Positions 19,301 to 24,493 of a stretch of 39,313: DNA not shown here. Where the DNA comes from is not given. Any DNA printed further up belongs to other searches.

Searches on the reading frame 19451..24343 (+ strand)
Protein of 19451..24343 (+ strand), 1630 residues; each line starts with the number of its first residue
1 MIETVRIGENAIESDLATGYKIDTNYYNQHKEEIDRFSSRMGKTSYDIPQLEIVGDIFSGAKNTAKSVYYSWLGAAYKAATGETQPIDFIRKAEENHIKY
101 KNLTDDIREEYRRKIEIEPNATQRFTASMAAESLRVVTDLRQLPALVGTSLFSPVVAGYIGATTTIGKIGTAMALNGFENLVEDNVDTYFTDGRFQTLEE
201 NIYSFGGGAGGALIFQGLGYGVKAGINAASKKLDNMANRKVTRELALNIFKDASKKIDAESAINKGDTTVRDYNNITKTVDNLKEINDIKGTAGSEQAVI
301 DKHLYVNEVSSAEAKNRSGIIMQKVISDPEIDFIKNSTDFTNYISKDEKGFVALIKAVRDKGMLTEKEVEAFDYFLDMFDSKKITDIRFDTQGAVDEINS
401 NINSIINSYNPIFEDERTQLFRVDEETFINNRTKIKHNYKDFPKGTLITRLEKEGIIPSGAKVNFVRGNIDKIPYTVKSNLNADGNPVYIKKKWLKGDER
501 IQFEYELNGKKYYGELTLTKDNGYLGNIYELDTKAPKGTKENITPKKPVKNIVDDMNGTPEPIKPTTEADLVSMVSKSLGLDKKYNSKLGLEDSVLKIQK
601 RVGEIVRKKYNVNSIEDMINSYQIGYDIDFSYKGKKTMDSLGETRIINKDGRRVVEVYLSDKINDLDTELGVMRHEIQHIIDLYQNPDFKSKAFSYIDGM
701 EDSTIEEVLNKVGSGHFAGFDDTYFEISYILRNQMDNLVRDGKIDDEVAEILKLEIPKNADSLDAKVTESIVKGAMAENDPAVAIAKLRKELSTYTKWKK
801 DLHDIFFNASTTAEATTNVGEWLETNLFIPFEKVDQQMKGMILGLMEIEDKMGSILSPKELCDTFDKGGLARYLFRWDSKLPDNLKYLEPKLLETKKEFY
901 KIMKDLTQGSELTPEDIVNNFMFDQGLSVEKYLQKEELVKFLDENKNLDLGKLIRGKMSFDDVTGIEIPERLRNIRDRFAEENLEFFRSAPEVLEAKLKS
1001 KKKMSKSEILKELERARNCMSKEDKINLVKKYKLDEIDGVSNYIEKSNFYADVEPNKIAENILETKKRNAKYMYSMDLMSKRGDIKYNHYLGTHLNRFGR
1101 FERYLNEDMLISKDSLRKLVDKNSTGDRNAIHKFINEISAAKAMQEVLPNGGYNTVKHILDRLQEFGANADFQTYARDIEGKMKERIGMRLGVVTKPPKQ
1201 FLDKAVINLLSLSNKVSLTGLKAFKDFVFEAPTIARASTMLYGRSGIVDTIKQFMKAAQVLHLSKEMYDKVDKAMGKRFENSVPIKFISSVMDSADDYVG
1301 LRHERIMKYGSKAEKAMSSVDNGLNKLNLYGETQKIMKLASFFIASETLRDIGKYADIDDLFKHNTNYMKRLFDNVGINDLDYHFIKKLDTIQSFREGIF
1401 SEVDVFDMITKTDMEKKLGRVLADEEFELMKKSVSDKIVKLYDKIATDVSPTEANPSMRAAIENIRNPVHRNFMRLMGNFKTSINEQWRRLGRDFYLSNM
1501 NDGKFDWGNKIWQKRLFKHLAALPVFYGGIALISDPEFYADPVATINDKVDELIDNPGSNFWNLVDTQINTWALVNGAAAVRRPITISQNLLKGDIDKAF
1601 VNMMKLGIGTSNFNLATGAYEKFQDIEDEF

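Call 15: search_protein_families(library=phrogs, max_evalue=0.001, proteins=[window:19451-24343:+])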
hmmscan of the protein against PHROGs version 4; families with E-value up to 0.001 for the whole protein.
window:19451-24343:+ (1630 aa): 0 families

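Call 108: search_protein_families(library=pfam, max_evalue=0.01, proteins=[window:19451-24340:+])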
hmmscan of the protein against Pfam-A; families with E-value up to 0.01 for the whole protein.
window:19451-24340:+ (1630 aa): 1 family
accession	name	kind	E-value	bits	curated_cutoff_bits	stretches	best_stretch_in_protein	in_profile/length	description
PF11423.14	Repressor_Mnt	-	0.0053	16.9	20.9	0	1422-1442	7-27/28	Regulatory protein Mnt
